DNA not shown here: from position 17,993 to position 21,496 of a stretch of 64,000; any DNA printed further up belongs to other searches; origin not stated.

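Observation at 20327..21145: All three penicillin-binding active-site motifs are substituted in the PBP-like protein (SxxK->SAFE, SxN->SAR, KTG->KAG)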

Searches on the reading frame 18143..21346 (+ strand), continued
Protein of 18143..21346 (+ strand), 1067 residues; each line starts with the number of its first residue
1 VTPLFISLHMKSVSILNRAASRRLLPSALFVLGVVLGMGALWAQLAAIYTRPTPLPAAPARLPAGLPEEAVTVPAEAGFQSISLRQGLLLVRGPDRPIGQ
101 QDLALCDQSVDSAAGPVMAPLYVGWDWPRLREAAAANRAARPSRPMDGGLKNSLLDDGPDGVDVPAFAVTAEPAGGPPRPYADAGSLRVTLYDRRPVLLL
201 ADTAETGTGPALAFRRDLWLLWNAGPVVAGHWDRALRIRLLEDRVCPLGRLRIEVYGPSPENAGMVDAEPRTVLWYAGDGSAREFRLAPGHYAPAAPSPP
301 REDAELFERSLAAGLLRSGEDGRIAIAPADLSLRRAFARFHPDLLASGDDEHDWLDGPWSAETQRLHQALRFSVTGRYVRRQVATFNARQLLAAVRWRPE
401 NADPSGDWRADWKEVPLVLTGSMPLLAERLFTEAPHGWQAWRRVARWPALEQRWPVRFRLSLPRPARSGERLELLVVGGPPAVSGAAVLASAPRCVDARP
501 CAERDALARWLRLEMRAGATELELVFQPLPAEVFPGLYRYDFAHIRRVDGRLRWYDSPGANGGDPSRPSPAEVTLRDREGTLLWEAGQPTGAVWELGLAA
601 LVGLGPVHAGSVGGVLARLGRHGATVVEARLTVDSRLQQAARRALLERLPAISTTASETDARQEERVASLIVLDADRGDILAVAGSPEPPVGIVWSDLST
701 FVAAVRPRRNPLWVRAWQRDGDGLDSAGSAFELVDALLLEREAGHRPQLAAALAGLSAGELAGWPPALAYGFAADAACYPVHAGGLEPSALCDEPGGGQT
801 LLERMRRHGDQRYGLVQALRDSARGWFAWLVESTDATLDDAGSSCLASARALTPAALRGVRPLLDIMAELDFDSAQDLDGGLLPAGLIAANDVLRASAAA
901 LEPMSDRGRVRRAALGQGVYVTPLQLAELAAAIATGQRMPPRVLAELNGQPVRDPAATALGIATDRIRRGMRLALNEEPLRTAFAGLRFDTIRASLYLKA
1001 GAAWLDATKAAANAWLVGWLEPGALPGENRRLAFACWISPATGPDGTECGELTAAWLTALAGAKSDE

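Call 33: find_related_loci(query=A1, collection=genome_contigs, flank=8000)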
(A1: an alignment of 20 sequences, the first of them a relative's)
Query A1 (1058 aa) in genome_contigs; peptide patterns used: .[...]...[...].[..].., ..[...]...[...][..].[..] (x = any residue, [..] = any of these).
247 stretches matched a pattern; 48 encode a relative of the query (tblastn E <= 1e-3); 45 distinct loci.
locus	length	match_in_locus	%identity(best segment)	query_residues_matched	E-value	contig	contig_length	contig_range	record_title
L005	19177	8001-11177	88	1-1058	0e+0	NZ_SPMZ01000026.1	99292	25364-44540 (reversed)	Candidatus Competibacter phosphatis strain SBR_G GAO5_binned_c26, whole genome shotgun sequence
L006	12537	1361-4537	88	1-1058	0e+0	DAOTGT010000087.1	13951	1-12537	MAG TPA_asm: Candidatus Competibacter sp. isolate AMR_MDS_3070 NODE_5258_length_13951_cov_32.898460, whole genome shotgu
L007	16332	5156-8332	87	1-1058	0e+0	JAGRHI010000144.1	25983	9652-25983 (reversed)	MAG: Candidatus Competibacteraceae bacterium isolate HKST-UBA195 2015-01-06_1_(paired)_contig_72763, whole genome shotgu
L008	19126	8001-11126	80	1-1040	0e+0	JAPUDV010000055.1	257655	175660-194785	MAG: Candidatus Competibacteraceae bacterium isolate labscale reactor_MAG8 NODE_23_length_257655_cov_16.325303, whole ge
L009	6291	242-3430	65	1-1058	0e+0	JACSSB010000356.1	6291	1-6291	MAG: Phycisphaerales bacterium isolate GAO1 contig-70_17828, whole genome shotgun sequence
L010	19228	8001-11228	61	1-1057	0e+0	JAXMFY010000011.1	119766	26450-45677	MAG: Candidatus Competibacteraceae bacterium isolate STL-PRO99 C2.53.fa-11, whole genome shotgun sequence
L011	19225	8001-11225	59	1-1056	0e+0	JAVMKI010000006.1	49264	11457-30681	MAG: Candidatus Contendobacter sp. isolate SCELSE-7-Con RS32308SPAdes_bin.011_0000000006, whole genome shotgun sequence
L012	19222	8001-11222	61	1-1057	0e+0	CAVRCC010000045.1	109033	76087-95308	MAG: uncultured Gammaproteobacteria bacterium isolate MFD00032.bin.3.53 genome assembly, contig: contig_47618, whole gen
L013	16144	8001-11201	63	1-1051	0e+0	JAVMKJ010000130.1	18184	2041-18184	MAG: Candidatus Competibacter sp. isolate SCELSE-4-Com G12SPAdes_bin.027_0000000130, whole genome shotgun sequence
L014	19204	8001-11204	63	1-1051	0e+0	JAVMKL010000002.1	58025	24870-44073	MAG: Candidatus Competibacter sp. isolate SCELSE-6-Com RS41505SPAdes_bin.009_0000000002, whole genome shotgun sequence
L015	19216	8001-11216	60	1-1055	0e+0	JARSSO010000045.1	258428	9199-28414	MAG: Candidatus Contendobacter sp. isolate SCELSE-2-Con NODE_58_length_258428_cov_173.247855, whole genome shotgun seque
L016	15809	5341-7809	77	1-1057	0e+0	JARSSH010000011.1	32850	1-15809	MAG: Candidatus Competibacter sp. isolate SCELSE-2-Com NODE_1436_length_32850_cov_188.618174, whole genome shotgun seque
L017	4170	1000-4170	59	1-1037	0e+0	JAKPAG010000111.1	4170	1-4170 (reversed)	MAG: Pseudomonadota bacterium isolate USSF_maxbin.080 k201_639608, whole genome shotgun sequence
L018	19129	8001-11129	82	1-1040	0e+0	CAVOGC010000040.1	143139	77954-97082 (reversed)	MAG: uncultured Gammaproteobacteria bacterium isolate MFD09964.bin.1.117 genome assembly, contig: contig_7549, whole gen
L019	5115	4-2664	57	168-1041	0e+0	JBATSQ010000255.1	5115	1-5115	MAG: Candidatus Contendobacter sp. isolate MFD10515_ilm_asm_bin15 k127_240557, whole genome shotgun sequence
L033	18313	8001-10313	38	267-1052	1e-104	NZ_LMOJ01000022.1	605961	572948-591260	Massilia sp. Leaf139 contig_3, whole genome shotgun sequence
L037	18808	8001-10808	33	57-1052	7e-94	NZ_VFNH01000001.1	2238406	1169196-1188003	Herbaspirillum sp. SJZ107 Ga0314257_101, whole genome shotgun sequence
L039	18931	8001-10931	33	57-1058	1e-85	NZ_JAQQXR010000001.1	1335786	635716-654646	Janthinobacterium fluminis strain hw3 contig1, whole genome shotgun sequence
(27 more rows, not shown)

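Call 37: search_protein_families(library=pfam, proteins=[L037:7167-10853:+, L037:10882-12210:+, L037:10877-12775:-, L037:12692-13855:+, L037:13852-14889:+, L037:14905-17028:+, L037:16748-18526:+, L037:5456-6871:+, L037:4504-5775:+, L037:3636-4901:-], max_evalue=0.001)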
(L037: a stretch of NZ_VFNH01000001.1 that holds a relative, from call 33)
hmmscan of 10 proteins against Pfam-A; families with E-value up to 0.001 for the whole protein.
L037:7167-10853:+ (1228 aa): 1 family
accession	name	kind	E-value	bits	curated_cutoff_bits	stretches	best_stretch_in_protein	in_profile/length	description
PF00905.27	Transpeptidase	-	2.7e-17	63.3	22.1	1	961-1210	82-298/299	Penicillin binding protein transpeptidase domain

L037:10882-12210:+ (442 aa): 0 families

L037:10877-12775:- (632 aa): 0 families

L037:12692-13855:+ (387 aa): 0 families

L037:13852-14889:+ (345 aa): 0 families

L037:14905-17028:+ (707 aa): 0 families

L037:16748-18526:+ (592 aa): 0 families

L037:5456-6871:+ (471 aa): 0 families

L037:4504-5775:+ (423 aa): 0 families

L037:3636-4901:- (421 aa): 3 families
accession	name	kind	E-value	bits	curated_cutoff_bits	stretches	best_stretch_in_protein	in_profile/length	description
PF07690.21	MFS_1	-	1.2e-49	169.6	33.4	2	29-367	1-341/347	Major Facilitator Superfamily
PF00083.30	Sugar_tr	-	2.8e-07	30.2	22.3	1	58-204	41-194/452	Sugar (and other) transporter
PF01306.25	LacY_symp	-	0.0001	21.7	24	1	66-275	46-262/413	LacY proton/sugar symporter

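Call 42: search_protein_families(library=pfam, proteins=[L033:10365-11741:+, L033:11738-12289:+, L033:12202-13341:+, L033:13338-14351:+, L033:14399-16618:+, L033:16817-18313:+, L033:5083-6402:-, L033:7137-10340:+], max_evalue=0.1)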
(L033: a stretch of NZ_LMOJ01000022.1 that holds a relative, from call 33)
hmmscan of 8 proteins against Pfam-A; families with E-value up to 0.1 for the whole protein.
L033:10365-11741:+ (458 aa): 0 families

L033:11738-12289:+ (183 aa): 0 families

L033:12202-13341:+ (379 aa): 0 families

L033:13338-14351:+ (337 aa): 0 families

L033:14399-16618:+ (739 aa): 3 families
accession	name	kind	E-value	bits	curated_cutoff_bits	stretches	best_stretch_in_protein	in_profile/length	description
PF13240.11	Zn_Ribbon_1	-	2.4e-07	30.7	25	2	721-738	6-23/23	zinc-ribbon domain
PF12773.13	DZR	-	0.00012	22.6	27.3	0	20-41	1-22/45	Double zinc ribbon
PF13248.11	Zn_ribbon_3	-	0.00076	19.3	27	1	721-738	9-26/26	zinc-ribbon domain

L033:16817-18313:+ (499 aa): 3 families
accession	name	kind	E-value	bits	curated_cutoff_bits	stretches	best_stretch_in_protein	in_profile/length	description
PF00069.31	Pkinase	-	5.2e-34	118.3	31.7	1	15-220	2-192/263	Protein kinase domain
PF07714.23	PK_Tyr_Ser-Thr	-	6.9e-21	75.2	23.1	1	16-225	3-204/258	Protein tyrosine and serine/threonine kinase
PF03109.22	ABC1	-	1.1e-06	28.4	22.9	1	91-172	139-218/244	ABC1 atypical kinase-like domain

L033:5083-6402:- (439 aa): 2 families
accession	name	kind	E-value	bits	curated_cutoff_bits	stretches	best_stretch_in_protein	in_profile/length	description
PF13456.12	RVT_3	-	2.9e-14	53.5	21.6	1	305-425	2-123/123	Reverse transcriptase-like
PF00075.30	RNase_H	-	0.00029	21.5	25.8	1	304-376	7-74/141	RNase H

L033:7137-10340:+ (1067 aa): 1 family
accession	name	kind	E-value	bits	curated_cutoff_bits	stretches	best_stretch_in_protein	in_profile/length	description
PF00905.27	Transpeptidase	-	2.7e-14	53.5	22.1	2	794-1055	79-298/299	Penicillin binding protein transpeptidase domain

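Call 50: search_protein_representatives(alignment_id=A1)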
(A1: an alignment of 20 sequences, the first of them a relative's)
Query: 20 sequences, 1075 profile positions. Proteins with E-value up to 0.001 (for the whole library): 1532; up to 1e-10: 438; up to 1e-30: 206. The best 150 are listed.
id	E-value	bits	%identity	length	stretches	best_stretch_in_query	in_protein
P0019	0.0e+00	1867.4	-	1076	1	1-1074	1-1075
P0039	0.0e+00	1370.1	-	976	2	18-750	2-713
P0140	0.0e+00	1118.9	-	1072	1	13-1073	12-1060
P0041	0.0e+00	1112.8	-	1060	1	10-1072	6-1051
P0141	6.1e-287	971.5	-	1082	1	20-1069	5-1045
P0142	1.7e-277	940.2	-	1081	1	47-1070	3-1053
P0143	3.5e-224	763.7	-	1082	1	16-1073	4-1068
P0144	9.9e-212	722.4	-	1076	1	52-1071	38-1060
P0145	2.0e-208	711.5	-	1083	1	50-1066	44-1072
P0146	8.8e-205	699.4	-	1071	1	20-1073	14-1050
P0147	2.2e-204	698.1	-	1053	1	20-1070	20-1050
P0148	1.1e-198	679.3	-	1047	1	22-1071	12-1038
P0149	7.3e-197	673.2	-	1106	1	134-1074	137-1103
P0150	2.3e-195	668.3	-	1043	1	14-1070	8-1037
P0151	2.1e-188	645.2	-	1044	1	16-1070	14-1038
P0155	1.3e-179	616.1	-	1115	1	16-1073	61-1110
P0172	9.4e-159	547.0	-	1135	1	14-1072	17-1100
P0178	6.0e-150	517.9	-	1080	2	359-1066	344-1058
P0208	4.0e-74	266.8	-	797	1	293-1069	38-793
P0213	7.3e-69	249.4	-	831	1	284-1069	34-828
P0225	1.9e-60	221.6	-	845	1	287-1071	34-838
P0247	9.6e-55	202.7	-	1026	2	537-1067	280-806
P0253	2.0e-53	198.3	-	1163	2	292-844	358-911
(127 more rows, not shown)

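Call 64: list_cluster_members(proteins=[P0140, P0143, P0148, P0155, P0172, P0208, P0213, P0225, P0247, P0253])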
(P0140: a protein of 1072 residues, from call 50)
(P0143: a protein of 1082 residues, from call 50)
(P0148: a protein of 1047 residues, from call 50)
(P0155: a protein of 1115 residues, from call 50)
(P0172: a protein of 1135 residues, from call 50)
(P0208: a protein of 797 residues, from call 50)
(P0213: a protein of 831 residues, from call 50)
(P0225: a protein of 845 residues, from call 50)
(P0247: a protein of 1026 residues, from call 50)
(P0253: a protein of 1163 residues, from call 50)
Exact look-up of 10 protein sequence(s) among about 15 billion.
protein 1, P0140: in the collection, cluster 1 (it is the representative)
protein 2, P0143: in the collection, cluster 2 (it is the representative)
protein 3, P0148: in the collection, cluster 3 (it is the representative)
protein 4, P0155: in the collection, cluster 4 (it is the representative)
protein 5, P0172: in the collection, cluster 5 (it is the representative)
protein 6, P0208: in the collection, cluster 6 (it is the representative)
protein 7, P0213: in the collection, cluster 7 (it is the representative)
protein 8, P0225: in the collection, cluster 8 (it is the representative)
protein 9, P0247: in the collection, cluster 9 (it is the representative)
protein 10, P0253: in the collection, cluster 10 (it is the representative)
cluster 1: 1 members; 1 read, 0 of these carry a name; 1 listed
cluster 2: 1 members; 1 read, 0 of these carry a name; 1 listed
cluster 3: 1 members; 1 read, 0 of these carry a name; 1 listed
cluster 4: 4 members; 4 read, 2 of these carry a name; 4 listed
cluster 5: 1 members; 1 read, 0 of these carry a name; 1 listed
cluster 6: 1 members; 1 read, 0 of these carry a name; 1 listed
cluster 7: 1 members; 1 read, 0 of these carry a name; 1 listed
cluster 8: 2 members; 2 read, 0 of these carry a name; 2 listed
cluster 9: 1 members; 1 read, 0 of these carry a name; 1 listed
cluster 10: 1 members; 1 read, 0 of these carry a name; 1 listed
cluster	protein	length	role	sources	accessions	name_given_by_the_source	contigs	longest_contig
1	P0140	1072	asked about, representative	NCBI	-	-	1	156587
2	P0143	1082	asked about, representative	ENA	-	-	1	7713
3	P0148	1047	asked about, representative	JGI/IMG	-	-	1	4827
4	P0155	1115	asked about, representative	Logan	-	-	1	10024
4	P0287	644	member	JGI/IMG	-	cell division protein FtsI/penicillin-binding protein 2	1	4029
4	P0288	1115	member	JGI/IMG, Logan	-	cell division protein FtsI/penicillin-binding protein 2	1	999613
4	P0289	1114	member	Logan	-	-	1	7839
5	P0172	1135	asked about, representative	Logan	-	-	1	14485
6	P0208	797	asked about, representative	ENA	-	-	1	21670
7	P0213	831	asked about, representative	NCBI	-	-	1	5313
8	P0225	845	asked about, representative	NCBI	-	-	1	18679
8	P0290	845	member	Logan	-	-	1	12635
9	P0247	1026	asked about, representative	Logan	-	-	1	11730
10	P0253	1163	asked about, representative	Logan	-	-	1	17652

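Call 65: predict_structure(alignment_id=A3)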
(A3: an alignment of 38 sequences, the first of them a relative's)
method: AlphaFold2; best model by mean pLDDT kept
length: 1058 residues; sequences in the alignment: 38
mean_pLDDT: 71.8   pTM: 0.59
mean pLDDT of the five models: 71.8, 70.9, 68.6, 66.4, 60.6
residues with pLDDT >= 90: 109; 70-90: 548; 50-70: 270; < 50: 131
segments of 3 or more residues with pLDDT < 50: 1-14, 40-49, 252-256, 288-291, 530-533, 548-560, 594-604, 643-654, 694-703, 712-720, 767-789, 1055-1058
pLDDT, mean of each block of 10 residues (from residue 1): 34 53 75 61 36 69 81 79 72 83 70 84 78 72 78 85 78 82 85 70 85 80 87 86 84 50 75 74 64 72 84 77 77 58 68 87 79 74 83 66 85 68 64 77 79 84 88 92 78 78 90 90 59 59 60 30 71 70 75 46 52 62 89 84 38 58 91 79 55 47 55 41 81 84 80 69 51 29 35 61 79 75 64 55 72 74 73 70 65 61 67 81 91 83 79 90 87 86 90 67 81 89 90 72 91 51
secondary structure, 60 per line:
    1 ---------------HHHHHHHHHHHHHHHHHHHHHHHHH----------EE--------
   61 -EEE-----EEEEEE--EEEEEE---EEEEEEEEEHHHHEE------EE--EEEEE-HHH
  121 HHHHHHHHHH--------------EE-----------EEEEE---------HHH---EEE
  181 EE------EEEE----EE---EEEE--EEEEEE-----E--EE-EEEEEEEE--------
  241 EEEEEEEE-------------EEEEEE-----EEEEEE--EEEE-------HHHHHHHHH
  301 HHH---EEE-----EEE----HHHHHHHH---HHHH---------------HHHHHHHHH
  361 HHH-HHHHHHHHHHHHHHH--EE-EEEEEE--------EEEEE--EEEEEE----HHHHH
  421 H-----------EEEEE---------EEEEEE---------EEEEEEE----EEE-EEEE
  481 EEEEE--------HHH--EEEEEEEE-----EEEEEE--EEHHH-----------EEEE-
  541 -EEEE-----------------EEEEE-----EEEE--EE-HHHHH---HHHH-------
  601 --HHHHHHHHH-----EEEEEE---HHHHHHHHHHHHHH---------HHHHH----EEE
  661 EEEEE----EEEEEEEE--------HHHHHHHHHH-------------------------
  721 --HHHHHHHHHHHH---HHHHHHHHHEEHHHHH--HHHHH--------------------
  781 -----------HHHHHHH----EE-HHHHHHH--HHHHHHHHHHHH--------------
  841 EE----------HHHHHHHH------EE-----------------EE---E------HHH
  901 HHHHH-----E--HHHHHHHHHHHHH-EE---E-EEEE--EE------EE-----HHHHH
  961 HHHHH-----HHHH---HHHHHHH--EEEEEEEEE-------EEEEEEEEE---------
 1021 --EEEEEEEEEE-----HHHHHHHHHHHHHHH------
elements in order (helices of 4 or more, strands of 3 or more residues): H16-40 E62-64 E70-75 E78-83 E87-95 H96-99 E112-116 H118-130 E158-162 E178-182 E189-192 E202-205 E208-213 E225-232 E241-248 E262-267 E273-278 E281-284 H292-303 E307-309 E315-317 H322-329 H333-336 H352-363 H365-379 E385-390 E399-403 E406-411 H416-421 E433-437 E447-452 E462-468 E473-475 E477-485 E499-506 E512-517 E536-539 E542-545 E563-567 E573-576 H582-586 H590-593 H603-611 E617-622 H626-639 H649-653 E658-665 E670-677 H686-695 H723-734 H738-746 H749-753 H756-760 H792-798 H806-812 H815-826 H853-860 H898-905 H914-926 E935-938 H956-965 H971-974 H978-984 E987-995 E1003-1011 E1023-1032 H1038-1052
